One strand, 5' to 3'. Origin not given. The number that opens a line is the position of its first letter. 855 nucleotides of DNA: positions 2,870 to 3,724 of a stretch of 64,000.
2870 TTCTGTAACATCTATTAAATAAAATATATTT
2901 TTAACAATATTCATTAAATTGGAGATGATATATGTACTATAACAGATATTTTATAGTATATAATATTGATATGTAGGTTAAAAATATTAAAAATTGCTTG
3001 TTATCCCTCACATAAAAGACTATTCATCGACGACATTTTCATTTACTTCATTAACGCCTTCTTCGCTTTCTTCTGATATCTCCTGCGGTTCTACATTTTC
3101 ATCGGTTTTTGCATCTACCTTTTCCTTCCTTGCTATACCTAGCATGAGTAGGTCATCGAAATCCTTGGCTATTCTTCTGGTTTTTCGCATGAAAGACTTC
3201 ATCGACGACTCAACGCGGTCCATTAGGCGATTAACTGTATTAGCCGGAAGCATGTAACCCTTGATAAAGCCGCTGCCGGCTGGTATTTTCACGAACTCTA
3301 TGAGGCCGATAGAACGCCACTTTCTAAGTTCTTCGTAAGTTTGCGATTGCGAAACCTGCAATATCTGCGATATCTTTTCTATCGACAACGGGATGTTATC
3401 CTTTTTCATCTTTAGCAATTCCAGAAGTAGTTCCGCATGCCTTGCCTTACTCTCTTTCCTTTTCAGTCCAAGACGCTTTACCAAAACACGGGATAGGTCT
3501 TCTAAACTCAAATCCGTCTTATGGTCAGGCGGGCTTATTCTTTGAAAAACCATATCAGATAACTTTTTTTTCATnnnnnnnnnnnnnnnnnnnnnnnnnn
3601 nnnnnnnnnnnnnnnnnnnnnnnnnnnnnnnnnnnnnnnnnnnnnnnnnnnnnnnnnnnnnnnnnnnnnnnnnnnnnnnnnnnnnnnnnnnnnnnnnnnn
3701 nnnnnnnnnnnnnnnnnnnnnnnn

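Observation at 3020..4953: wHTH / glycine-zipper membrane protein / wHTH locus with a perfect palindrome operator candidate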

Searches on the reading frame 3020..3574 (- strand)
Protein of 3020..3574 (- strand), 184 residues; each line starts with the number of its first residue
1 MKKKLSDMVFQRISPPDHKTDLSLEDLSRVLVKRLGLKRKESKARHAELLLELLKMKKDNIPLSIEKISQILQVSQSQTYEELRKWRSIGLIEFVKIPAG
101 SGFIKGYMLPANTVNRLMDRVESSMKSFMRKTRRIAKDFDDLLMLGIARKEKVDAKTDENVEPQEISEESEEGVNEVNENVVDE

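Call 3: search_protein_families(library=pfam, proteins=[window:3020-3574:-], max_evalue=1)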
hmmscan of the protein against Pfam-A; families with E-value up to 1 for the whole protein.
window:3020-3574:- (184 aa): 5 families
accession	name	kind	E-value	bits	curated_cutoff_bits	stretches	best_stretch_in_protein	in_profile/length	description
PF13545.12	HTH_Crp_2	-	0.00077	19.8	27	1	45-93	2-53/70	Crp-like helix-turn-helix domain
PF25212.1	HVO_A0114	-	0.012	15.9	27.6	1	51-96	25-70/84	HVO_A0114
PF01978.25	TrmB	-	0.014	15.7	25.6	1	60-96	20-56/68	Sugar-specific transcriptional regulator TrmB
PF13384.12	HTH_23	-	0.072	13.4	24.6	1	63-90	18-45/50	Homeodomain-like domain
PF06695.16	Sm_multidrug_ex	-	0.088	13.8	30.7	1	59-98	46-84/121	Putative small multi-drug export protein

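Call 4: search_protein_families(library=ncbifam, proteins=[window:3020-3574:-], max_evalue=1)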
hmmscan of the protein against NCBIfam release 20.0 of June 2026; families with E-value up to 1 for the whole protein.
window:3020-3574:- (184 aa): 4 families
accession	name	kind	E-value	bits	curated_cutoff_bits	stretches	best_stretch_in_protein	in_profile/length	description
NF053606.1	Sta1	subfamily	0.0019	18.3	80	1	49-127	25-99/100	Sta1 family transcriptional regulator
NF040939.2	trans_reg_lrs14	equivalog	0.0047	16.9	90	1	50-126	27-100/103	Lrs14 family HTH-type transcriptional regulator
TIGR02010.1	IscR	equivalog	0.11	12.4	207.55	1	42-126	5-88/135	Fe-S cluster assembly transcriptional regulator IscR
TIGR01884.1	cas_HTH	subfamily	0.15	11.4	60.2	1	63-94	157-188/202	CRISPR-associated CARF protein Csa3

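Call 35: search_protein_families(library=padloc, proteins=[window:3020-3574:-], max_evalue=1)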
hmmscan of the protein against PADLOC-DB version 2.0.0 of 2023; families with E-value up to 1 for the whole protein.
window:3020-3574:- (184 aa): 6 families
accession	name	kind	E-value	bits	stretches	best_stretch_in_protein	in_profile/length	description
PDLC01438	Csa3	-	0.0011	17.1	1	48-158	151-250/305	"CAS-I,CAS-II,CAS-III,CAS-IV,CAS-V,CAS-VI; associated_signaling"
PDLC01849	CARF3--CARF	-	0.004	14.9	1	56-93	147-182/197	-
PDLC01268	CasR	-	0.0075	14.2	1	50-96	129-170/179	"CAS-I,CAS-II,CAS-III,CAS-IV,CAS-V,CAS-VI; associated_signaling"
PDLC01434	CasR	-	0.012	13.4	1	50-95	133-174/191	"CAS-I,CAS-II,CAS-III,CAS-IV,CAS-V,CAS-VI; associated_signaling"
PDLC01879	CARF3--CARF_TM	-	0.02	12.5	1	50-96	161-203/222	-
PDLC02271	AbiEi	-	0.023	11.9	1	45-96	8-57/263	AbiEi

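Call 36: search_protein_families(library=phrogs, proteins=[window:3020-3574:-], max_evalue=1)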
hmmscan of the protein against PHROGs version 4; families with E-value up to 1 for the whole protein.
window:3020-3574:- (184 aa): 3 families
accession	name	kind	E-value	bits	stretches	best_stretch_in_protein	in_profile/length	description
phrog_186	-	DNA, RNA and nucleotide metabolism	0.002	18.9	1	40-170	38-160/308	DnaD-like helicase loader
phrog_13166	-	unknown function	0.06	14.1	1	51-179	95-217/245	-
phrog_9088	-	unknown function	0.087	13.4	1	50-106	49-105/227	-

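Call 38: list_cluster_members(proteins=[window:3020-3574:-, window:3584-3781:-, window:3584-3757:-, window:4672-4953:-, window:5029-5238:+, window:2607-2825:+, window:2309-2572:-])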
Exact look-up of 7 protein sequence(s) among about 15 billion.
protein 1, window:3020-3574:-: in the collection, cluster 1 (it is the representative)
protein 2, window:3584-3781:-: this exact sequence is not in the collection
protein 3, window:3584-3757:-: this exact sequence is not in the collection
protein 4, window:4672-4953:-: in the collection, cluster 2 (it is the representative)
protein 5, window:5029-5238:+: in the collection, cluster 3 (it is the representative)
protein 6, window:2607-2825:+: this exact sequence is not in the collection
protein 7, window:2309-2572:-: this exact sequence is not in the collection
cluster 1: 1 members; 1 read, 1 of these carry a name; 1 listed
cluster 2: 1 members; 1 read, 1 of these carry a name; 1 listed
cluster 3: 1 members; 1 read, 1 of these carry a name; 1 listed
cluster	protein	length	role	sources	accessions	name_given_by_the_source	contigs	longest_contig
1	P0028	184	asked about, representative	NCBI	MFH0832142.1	MAG: hypothetical protein V1900_00250 [Candidatus Aenigmatarchaeota archaeon]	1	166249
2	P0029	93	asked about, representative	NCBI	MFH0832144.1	MAG: hypothetical protein V1900_00260 [Candidatus Aenigmatarchaeota archaeon]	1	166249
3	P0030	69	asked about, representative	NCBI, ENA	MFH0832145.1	MAG: histone [Candidatus Aenigmatarchaeota archaeon]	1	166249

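Call 42: find_homologous_proteins(query=window:3020-3574:-, max_evalue=0.001)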
Query window:3020-3574:- (184 aa): 254 proteins with E <= 0.001 among 405 candidates; the best 120 are listed.
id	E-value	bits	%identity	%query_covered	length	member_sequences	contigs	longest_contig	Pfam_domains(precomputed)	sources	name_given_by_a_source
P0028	3.5e-109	380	100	100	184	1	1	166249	-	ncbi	ncbi:MAG: hypothetical protein V1900_00250 [Candidatus Aenigmatarchaeota archaeon]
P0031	1.3e-81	290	91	83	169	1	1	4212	-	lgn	-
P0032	2.7e-76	273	76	94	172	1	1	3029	-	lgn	-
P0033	1.2e-75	271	83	84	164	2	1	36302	-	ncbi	-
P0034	1.5e-75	271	77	93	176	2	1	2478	-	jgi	-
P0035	6.7e-75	268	77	87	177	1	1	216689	-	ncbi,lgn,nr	ncbi:MAG: hypothetical protein HYT72_00180 [Candidatus Aenigmarchaeota archaeon]|nr:hypothetical pro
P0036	9.8e-75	268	73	95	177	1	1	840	-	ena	-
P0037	9.9e-75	268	73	94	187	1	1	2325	-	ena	-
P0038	1.3e-74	268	76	93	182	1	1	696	-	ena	-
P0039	1.5e-74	267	76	93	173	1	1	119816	-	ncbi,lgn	ncbi:MAG: hypothetical protein QXD48_01770 [Candidatus Aenigmatarchaeota archaeon]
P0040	1.6e-74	267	78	88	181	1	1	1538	-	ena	-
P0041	6.6e-74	265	78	83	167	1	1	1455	-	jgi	jgi:predicted transcriptional regulator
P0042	1.1e-73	264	74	91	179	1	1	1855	-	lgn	-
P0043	1.1e-73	264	73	95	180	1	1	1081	-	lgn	-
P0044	1.2e-73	264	73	94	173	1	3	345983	PF13545.13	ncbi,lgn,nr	ncbi:MAG: hypothetical protein HYY37_02010 [Candidatus Aenigmarchaeota archaeon]|nr:hypothetical pro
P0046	6.0e-73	262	76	85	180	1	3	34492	-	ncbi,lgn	-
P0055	3.6e-72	260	71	90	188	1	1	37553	-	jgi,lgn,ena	-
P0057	7.4e-72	259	79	82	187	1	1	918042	-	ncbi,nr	ncbi:MAG: hypothetical protein HYW26_02310 [Candidatus Aenigmarchaeota archaeon]|nr:hypothetical pro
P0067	2.2e-71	257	76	82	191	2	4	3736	-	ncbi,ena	-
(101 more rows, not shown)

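Call 44: find_encoding_contigs(protein=P0035, flank=5000, max_places=1)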
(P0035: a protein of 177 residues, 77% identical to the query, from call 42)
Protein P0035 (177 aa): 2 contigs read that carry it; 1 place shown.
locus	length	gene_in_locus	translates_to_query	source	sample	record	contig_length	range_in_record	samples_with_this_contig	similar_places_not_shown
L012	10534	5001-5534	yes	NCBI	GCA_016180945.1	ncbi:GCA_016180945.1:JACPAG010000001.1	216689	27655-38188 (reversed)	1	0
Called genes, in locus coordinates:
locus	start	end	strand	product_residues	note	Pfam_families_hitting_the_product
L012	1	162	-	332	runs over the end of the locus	PF14520:HHH_5, PF00154:RecA_N, PF08423:Rad51, PF13481:AAA_25, PF06745:ATPase (weak)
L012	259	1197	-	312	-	PF16900:REPA_OB_2 (faint), PF01336:tRNA_anti-codon (weak), PF08646:Rep_fac-A_C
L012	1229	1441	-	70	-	PF00808:CBFD_NFYB_HMF, PF00125:Histone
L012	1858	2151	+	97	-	-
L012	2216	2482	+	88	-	PF01809:YidD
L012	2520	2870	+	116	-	-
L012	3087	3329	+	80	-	-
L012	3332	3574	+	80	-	-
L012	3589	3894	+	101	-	-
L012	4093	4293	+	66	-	-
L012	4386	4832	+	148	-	PF00383:dCMP_cyt_deam_1, PF14437:MafB19-deam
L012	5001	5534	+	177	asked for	-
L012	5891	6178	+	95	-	-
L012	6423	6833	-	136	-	-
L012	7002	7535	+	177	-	PF01965:DJ-1_PfpI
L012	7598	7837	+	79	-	-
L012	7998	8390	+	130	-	-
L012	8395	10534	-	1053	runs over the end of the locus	PF25596:CPSase_L_D1, PF02786:CPSase_L_D2, PF07478:Dala_Dala_lig_C, PF02787:CPSase_L_D3, PF25596:CPSase_L_D1, PF02786:CPSase_L_D2, PF02222:ATP-grasp, PF07478:Dala_Dala_lig_C, +7 more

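Call 45: find_encoding_contigs(protein=P0039, flank=5000, max_places=1)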
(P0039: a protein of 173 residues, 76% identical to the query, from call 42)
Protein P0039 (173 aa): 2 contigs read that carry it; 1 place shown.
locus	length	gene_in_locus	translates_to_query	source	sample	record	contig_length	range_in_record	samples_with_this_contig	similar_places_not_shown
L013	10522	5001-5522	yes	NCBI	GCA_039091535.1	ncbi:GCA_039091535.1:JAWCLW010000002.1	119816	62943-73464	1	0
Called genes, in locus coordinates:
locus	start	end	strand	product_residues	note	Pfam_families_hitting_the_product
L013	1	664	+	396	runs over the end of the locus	PF00437:T2SSE (weak), PF00931:NB-ARC (weak), PF04851:ResIII (faint), PF01637:ATPase_2, PF20720:nSTAND3 (weak), PF05729:NACHT (faint), PF13173:AAA_14, PF13401:AAA_22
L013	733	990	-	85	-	PF05239:PRC (weak)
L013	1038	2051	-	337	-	PF14520:HHH_5, PF00154:RecA_N, PF13481:AAA_25 (weak), PF06745:ATPase, PF08423:Rad51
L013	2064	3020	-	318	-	PF01336:tRNA_anti-codon, PF17244:CDC24_OB3 (faint), PF08646:Rep_fac-A_C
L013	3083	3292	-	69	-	PF00808:CBFD_NFYB_HMF, PF00125:Histone (weak)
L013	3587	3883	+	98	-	-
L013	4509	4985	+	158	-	PF00383:dCMP_cyt_deam_1, PF14437:MafB19-deam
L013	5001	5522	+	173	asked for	-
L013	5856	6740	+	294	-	PF13353:Fer4_12, PF04055:Radical_SAM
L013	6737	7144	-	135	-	-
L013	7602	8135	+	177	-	PF01965:DJ-1_PfpI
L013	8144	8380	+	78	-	-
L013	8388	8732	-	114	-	PF04430:DUF498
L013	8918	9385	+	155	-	-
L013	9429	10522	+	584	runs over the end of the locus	PF01411:tRNA-synt_2c, PF07973:tRNA_SAD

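Call 46: find_encoding_contigs(protein=P0033, flank=5000, max_places=1)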
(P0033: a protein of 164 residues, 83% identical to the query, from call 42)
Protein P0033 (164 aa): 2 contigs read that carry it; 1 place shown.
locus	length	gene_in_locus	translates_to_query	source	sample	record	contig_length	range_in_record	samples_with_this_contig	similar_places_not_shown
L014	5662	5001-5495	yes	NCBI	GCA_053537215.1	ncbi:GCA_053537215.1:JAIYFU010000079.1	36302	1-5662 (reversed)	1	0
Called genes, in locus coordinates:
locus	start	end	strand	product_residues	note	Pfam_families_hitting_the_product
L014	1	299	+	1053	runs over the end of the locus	PF25596:CPSase_L_D1, PF02786:CPSase_L_D2, PF02787:CPSase_L_D3, PF25596:CPSase_L_D1, PF02786:CPSase_L_D2, PF02222:ATP-grasp, PF07478:Dala_Dala_lig_C, PF02142:MGS, +5 more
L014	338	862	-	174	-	-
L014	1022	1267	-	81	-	-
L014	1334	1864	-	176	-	PF01965:DJ-1_PfpI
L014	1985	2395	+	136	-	-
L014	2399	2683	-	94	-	PF07889:DUF1664 (weak)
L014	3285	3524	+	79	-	-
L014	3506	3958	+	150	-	-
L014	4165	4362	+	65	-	-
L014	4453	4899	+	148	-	PF00383:dCMP_cyt_deam_1, PF14437:MafB19-deam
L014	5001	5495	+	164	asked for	-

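Call 48: find_encoding_contigs(protein=P0031, flank=5000, max_places=2)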
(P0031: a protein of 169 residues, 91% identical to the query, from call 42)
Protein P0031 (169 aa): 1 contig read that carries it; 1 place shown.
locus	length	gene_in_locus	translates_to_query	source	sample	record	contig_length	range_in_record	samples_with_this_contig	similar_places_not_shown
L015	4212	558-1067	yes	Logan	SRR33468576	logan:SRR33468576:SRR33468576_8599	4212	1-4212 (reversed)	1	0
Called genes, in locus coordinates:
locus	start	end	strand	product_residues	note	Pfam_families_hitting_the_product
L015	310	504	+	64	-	-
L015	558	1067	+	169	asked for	-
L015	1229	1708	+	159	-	-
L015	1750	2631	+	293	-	PF01035:DNA_binding_1, PF04493:Endonuclease_5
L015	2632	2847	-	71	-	-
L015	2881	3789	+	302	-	PF04055:Radical_SAM, PF13353:Fer4_12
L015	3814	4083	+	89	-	-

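Call 64: search_solved_structures(query=A5, max_evalue=1)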
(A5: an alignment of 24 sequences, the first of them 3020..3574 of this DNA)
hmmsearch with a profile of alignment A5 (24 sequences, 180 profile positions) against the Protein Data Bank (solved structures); distinct sequences matched with E-value up to 1: 3.
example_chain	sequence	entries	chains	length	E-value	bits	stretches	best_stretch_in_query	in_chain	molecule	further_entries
7p12_A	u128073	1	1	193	0.057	16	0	31-72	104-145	DeNovoTIM13-SB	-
6yqx_A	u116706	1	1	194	0.49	13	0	31-72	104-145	de novo designed TIM barrel DeNovoTIM13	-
9nba_B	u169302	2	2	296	0.68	12.5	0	134-170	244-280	AUGMIN subunit 2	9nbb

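Call 65: search_protein_families(library=pfam, alignment_id=A5, max_evalue=0.01)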
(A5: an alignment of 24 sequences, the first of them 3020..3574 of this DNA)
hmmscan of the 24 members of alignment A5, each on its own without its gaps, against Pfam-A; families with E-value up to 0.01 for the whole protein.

A. member 1, window:3020-3574:- (184 aa): 1 family
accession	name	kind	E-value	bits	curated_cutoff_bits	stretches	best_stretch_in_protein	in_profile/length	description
PF13545.12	HTH_Crp_2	-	0.00077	19.8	27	1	45-93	2-53/70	Crp-like helix-turn-helix domain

B. families by the number of members that match (of 24 scanned): 7 families
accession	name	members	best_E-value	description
PF13545.12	HTH_Crp_2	12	2.7e-05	Crp-like helix-turn-helix domain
PF01978.25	TrmB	9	0.00038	Sugar-specific transcriptional regulator TrmB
PF01022.26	HTH_5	4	0.0012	Bacterial regulatory protein, arsR family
PF13518.12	HTH_28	2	0.0028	Helix-turn-helix domain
PF03444.21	HrcA_DNA-bdg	1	0.00075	Winged helix-turn-helix transcription repressor, HrcA DNA-binding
PF13384.12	HTH_23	1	0.0076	Homeodomain-like domain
PF01325.25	Fe_dep_repress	1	0.0095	Iron dependent repressor, N-terminal DNA binding domain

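Call 66: find_encoding_contigs(protein=P0044, flank=6000, max_places=1)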
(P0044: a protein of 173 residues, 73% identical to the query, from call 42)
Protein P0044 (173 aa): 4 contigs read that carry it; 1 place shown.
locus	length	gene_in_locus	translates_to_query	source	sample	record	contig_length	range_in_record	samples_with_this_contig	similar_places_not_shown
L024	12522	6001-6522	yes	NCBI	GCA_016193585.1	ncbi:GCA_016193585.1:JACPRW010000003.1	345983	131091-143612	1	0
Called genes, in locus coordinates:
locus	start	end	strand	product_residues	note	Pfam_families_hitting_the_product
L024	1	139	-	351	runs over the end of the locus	PF14520:HHH_5, PF00154:RecA_N, PF13481:AAA_25 (faint), PF06745:ATPase (weak), PF08423:Rad51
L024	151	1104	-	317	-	PF01336:tRNA_anti-codon, PF08646:Rep_fac-A_C (faint)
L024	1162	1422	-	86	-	-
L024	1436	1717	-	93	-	-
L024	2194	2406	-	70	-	PF00808:CBFD_NFYB_HMF, PF00125:Histone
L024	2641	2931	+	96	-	-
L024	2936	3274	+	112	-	PF01809:YidD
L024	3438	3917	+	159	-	PF00293:NUDIX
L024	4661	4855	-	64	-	-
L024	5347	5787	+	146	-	PF00383:dCMP_cyt_deam_1, PF14437:MafB19-deam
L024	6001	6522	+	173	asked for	PF13545:HTH_Crp_2 (faint)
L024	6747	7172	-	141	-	-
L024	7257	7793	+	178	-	PF01965:DJ-1_PfpI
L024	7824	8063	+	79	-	-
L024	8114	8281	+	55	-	-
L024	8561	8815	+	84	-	PF02697:VAPB_antitox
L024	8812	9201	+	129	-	PF01850:PIN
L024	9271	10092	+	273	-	-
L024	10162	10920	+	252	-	PF03372:Exo_endo_phos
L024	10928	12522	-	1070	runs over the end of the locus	PF25596:CPSase_L_D1, PF02222:ATP-grasp, PF02786:CPSase_L_D2, PF02787:CPSase_L_D3, PF25596:CPSase_L_D1, PF02222:ATP-grasp, PF02786:CPSase_L_D2, PF07478:Dala_Dala_lig_C, +4 more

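Call 67: find_encoding_contigs(protein=P0057, flank=6000, max_places=1)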
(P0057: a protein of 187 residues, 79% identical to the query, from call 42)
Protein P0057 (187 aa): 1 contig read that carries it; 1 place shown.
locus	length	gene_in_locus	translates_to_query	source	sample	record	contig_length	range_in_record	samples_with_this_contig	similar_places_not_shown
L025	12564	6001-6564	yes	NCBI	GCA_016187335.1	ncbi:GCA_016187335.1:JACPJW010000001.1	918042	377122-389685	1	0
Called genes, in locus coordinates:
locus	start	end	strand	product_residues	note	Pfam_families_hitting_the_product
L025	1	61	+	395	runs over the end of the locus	PF00437:T2SSE (weak), PF13191:AAA_16 (faint), PF01637:ATPase_2 (faint), PF13173:AAA_14, PF13401:AAA_22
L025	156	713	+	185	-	-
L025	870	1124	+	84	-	-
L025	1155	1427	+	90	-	-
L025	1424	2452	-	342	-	PF14520:HHH_5, PF00154:RecA_N, PF13481:AAA_25, PF08423:Rad51, PF06745:ATPase (weak)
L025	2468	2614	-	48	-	-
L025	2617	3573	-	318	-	PF09999:DUF2240 (faint), PF01336:tRNA_anti-codon, PF08646:Rep_fac-A_C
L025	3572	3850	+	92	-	-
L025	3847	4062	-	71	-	PF00125:Histone (weak), PF00808:CBFD_NFYB_HMF, PF02969:TAF (weak)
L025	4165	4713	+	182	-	-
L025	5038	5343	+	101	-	-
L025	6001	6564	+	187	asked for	-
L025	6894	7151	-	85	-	-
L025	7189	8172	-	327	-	-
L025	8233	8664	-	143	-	-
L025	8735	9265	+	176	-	PF01965:DJ-1_PfpI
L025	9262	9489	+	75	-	-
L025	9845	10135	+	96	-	-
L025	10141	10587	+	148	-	-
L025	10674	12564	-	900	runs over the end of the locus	PF01411:tRNA-synt_2c, PF07973:tRNA_SAD, PF02272:DHHA1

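Call 68: find_encoding_contigs(protein=P0046, flank=6000, max_places=1)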
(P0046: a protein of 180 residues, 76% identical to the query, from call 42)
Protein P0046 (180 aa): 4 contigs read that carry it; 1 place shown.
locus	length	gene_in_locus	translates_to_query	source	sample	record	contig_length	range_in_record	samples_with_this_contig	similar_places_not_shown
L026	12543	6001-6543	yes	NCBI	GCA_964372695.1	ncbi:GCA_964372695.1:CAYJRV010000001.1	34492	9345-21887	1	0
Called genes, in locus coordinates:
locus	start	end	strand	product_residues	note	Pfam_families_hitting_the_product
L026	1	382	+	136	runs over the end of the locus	-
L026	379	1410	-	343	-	PF14520:HHH_5, PF00154:RecA_N, PF08423:Rad51, PF13481:AAA_25 (faint)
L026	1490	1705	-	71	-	-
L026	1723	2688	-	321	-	PF16900:REPA_OB_2 (weak), PF01336:tRNA_anti-codon, PF08646:Rep_fac-A_C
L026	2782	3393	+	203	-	PF03551:PadR (faint)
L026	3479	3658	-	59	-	PF00125:Histone, PF00808:CBFD_NFYB_HMF, PF15630:CENP-S (weak)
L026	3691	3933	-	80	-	-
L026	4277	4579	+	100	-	-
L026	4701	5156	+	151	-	-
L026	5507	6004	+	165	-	PF00383:dCMP_cyt_deam_1, PF14437:MafB19-deam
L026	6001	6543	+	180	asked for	-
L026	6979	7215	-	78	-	-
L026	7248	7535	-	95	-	-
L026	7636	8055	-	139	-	-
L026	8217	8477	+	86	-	-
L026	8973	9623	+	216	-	PF03575:Peptidase_S51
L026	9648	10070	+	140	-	PF00293:NUDIX, PF14815:NUDIX_4 (weak)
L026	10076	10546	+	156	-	-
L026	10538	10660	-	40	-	-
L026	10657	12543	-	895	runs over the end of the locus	PF01411:tRNA-synt_2c, PF07973:tRNA_SAD, PF02272:DHHA1 (weak)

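Call 75: find_encoding_contigs(protein=P0055, flank=8000, max_places=1)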
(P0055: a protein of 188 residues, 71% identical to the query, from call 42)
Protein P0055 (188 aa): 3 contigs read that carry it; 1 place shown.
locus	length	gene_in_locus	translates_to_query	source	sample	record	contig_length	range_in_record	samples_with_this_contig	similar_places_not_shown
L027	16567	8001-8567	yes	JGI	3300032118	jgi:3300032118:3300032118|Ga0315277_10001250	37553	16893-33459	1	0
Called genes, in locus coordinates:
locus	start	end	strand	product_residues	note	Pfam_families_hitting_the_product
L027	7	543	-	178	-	PF10469:AKAP7_NLS, PF02834:LigT_PEase, PF13563:2_5_RNA_ligase2, PF02834:LigT_PEase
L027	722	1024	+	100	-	-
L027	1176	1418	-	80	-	-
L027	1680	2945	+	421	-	PF01637:ATPase_2, PF04851:ResIII (faint), PF13401:AAA_22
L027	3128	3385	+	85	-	PF05239:PRC (weak)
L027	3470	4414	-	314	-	PF14520:HHH_5, PF00154:RecA_N, PF08423:Rad51, PF06745:ATPase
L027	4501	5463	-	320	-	PF17244:CDC24_OB3 (faint), PF01336:tRNA_anti-codon, PF08646:Rep_fac-A_C (faint)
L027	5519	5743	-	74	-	PF00125:Histone, PF00808:CBFD_NFYB_HMF, PF02969:TAF (weak)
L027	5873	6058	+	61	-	-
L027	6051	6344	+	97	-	-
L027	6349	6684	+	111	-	PF01809:YidD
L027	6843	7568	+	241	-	-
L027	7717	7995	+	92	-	-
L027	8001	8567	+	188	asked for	-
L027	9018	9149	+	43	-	PF24434:DUF7557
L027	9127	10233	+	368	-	PF07282:Cas12f1-like_TNB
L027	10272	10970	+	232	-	-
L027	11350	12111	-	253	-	PF01656:CbiA, PF10609:ParA, PF13401:AAA_22 (faint), PF13614:AAA_31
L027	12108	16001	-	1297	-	PF13750:Big_3_3 (faint), PF01835:MG2 (faint)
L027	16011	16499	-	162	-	-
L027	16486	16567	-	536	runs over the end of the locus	-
